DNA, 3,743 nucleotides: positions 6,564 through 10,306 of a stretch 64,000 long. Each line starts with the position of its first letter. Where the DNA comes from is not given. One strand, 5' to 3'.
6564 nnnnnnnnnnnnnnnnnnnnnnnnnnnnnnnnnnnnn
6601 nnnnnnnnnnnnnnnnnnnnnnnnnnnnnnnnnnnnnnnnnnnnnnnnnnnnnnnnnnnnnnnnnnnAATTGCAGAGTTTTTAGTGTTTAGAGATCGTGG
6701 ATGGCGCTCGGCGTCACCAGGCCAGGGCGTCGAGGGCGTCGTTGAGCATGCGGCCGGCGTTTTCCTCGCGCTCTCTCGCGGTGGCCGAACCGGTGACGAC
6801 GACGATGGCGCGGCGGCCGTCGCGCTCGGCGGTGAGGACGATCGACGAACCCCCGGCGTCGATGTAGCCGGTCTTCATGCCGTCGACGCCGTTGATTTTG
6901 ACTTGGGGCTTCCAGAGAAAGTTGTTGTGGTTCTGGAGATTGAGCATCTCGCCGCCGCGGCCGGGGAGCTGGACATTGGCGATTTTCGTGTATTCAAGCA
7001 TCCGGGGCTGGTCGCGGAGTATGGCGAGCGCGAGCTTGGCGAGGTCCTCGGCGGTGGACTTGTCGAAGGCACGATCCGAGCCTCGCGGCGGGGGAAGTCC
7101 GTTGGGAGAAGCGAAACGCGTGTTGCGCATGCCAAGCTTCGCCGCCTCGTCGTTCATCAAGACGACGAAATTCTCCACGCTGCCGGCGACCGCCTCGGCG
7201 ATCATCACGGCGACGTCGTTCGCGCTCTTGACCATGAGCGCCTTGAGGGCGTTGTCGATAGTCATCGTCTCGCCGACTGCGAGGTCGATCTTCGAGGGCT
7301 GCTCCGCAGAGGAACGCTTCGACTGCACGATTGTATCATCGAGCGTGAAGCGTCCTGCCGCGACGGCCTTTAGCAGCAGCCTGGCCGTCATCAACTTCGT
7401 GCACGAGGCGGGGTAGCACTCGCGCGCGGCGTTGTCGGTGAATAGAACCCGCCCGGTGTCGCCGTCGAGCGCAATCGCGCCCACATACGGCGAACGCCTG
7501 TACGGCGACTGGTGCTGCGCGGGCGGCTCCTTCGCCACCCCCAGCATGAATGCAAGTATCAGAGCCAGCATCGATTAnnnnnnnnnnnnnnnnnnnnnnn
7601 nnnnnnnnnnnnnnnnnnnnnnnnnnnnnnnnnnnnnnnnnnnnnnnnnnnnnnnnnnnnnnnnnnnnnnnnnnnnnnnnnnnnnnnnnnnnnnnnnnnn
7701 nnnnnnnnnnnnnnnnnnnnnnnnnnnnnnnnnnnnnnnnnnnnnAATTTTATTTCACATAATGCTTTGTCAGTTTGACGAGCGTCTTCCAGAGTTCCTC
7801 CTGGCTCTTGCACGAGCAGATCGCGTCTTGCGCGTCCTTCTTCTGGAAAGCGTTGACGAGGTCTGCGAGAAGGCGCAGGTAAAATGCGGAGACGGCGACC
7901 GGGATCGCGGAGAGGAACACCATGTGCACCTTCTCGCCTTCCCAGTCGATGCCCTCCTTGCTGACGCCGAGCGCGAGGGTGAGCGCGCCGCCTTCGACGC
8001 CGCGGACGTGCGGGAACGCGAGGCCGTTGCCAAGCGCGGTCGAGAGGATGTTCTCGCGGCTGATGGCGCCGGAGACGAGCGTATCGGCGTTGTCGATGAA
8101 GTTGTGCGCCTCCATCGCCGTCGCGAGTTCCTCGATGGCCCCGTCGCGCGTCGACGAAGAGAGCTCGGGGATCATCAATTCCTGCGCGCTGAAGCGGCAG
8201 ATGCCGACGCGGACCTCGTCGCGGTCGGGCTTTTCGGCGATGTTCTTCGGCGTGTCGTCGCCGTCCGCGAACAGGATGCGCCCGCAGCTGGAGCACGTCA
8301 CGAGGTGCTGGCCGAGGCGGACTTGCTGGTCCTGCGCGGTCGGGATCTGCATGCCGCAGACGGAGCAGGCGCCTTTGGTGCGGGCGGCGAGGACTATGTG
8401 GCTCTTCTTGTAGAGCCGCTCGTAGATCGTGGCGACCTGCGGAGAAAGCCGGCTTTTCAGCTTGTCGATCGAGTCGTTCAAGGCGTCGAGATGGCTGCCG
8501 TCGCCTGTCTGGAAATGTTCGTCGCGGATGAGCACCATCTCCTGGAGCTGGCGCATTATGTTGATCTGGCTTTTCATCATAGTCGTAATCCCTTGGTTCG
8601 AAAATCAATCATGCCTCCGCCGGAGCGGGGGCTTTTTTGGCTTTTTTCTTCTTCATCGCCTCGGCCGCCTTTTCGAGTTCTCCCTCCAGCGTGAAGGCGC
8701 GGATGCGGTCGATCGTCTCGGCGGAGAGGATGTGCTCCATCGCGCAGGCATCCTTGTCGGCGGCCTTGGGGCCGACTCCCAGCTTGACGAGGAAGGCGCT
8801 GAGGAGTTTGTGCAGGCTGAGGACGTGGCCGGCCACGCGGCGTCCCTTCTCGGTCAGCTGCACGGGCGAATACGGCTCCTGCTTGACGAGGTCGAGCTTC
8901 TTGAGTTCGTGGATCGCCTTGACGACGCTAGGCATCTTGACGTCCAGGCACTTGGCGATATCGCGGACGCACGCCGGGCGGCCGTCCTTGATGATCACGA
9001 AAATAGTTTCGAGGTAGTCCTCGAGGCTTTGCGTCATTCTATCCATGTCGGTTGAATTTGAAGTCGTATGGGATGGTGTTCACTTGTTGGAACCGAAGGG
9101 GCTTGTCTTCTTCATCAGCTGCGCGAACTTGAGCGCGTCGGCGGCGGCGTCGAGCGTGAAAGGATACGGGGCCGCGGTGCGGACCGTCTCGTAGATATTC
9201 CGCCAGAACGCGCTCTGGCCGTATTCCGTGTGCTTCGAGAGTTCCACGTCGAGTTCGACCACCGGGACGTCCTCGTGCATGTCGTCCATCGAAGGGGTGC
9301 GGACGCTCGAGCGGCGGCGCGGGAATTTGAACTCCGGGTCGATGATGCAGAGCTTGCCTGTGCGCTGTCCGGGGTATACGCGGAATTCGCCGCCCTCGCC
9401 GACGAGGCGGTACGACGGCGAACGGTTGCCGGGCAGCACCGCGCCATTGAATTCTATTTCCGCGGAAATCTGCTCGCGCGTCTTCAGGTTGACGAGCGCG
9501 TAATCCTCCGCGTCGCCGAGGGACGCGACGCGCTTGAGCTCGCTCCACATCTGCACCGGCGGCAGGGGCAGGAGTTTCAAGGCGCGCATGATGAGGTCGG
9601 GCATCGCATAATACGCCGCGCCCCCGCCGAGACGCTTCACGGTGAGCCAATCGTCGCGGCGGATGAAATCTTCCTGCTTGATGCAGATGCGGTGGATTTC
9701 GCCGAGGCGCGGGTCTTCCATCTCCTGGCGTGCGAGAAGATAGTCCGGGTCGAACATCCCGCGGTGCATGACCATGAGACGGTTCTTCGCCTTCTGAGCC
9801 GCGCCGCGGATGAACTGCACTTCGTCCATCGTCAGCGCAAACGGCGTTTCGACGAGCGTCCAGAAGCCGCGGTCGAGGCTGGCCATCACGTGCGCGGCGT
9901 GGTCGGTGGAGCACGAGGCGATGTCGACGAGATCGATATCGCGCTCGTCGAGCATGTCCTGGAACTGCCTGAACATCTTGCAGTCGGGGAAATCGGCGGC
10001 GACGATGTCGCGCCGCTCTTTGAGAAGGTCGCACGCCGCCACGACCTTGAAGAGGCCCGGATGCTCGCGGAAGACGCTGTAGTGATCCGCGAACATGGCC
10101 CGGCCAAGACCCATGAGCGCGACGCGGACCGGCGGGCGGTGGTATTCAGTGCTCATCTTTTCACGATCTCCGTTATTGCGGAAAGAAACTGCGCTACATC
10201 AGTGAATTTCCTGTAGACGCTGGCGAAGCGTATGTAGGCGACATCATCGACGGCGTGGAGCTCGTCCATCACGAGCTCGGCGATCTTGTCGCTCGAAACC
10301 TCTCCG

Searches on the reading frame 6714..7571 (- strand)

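Call 23: search_protein_families(library=pfam, proteins=[window:6714-7571:-], max_evalue=0.001)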
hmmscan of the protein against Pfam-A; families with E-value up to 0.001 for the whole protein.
window:6714-7571:- (285 aa): 3 families
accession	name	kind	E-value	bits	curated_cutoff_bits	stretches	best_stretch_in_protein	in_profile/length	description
PF00768.25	Peptidase_S11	-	1.3e-52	179.1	27.6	1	32-262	15-237/239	D-alanyl-D-alanine carboxypeptidase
PF13354.11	Beta-lactamase2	-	1.9e-10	40.9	22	1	35-217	5-168/214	Beta-lactamase enzyme family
PF00144.29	Beta-lactamase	-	1e-09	38.5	27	1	120-275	151-324/329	Beta-lactamase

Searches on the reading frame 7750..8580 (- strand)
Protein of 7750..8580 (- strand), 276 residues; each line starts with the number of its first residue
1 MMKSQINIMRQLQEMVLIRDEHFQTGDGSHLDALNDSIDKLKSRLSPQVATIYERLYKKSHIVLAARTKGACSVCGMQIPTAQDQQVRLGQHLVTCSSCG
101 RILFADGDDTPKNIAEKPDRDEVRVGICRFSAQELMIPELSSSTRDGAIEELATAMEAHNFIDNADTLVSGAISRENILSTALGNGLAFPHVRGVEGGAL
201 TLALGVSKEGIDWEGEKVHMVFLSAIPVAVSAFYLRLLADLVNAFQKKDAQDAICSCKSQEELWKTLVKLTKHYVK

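Call 23: search_protein_families(library=pfam, proteins=[window:7750-8580:-], max_evalue=0.001)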
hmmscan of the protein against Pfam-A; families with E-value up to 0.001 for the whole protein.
window:7750-8580:- (276 aa): 2 families
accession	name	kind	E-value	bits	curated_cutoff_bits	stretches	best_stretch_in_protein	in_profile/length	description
PF00359.27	PTS_EIIA_2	-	6.5e-23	81.7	27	1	134-267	6-141/144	Phosphoenolpyruvate-dependent sugar phosphotransferase system, EIIA 2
PF02591.20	Zn_ribbon_9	-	1.1e-08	35.4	29.1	1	71-103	1-33/33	C4-type zinc ribbon domain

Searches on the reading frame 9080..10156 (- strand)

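Call 23: search_protein_families(library=pfam, proteins=[window:9080-10156:-], max_evalue=0.001)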
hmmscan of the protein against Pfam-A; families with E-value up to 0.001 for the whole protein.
window:9080-10156:- (358 aa): 2 families
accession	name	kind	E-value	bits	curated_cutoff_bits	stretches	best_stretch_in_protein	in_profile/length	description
PF01408.29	GFO_IDH_MocA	-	5.1e-16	59.9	24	1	10-131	1-120/120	Oxidoreductase family, NAD-binding Rossmann fold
PF02894.22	GFO_IDH_MocA_C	-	0.00091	19.5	22.9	0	150-350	8-208/218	Oxidoreductase family, C-terminal alpha/beta domain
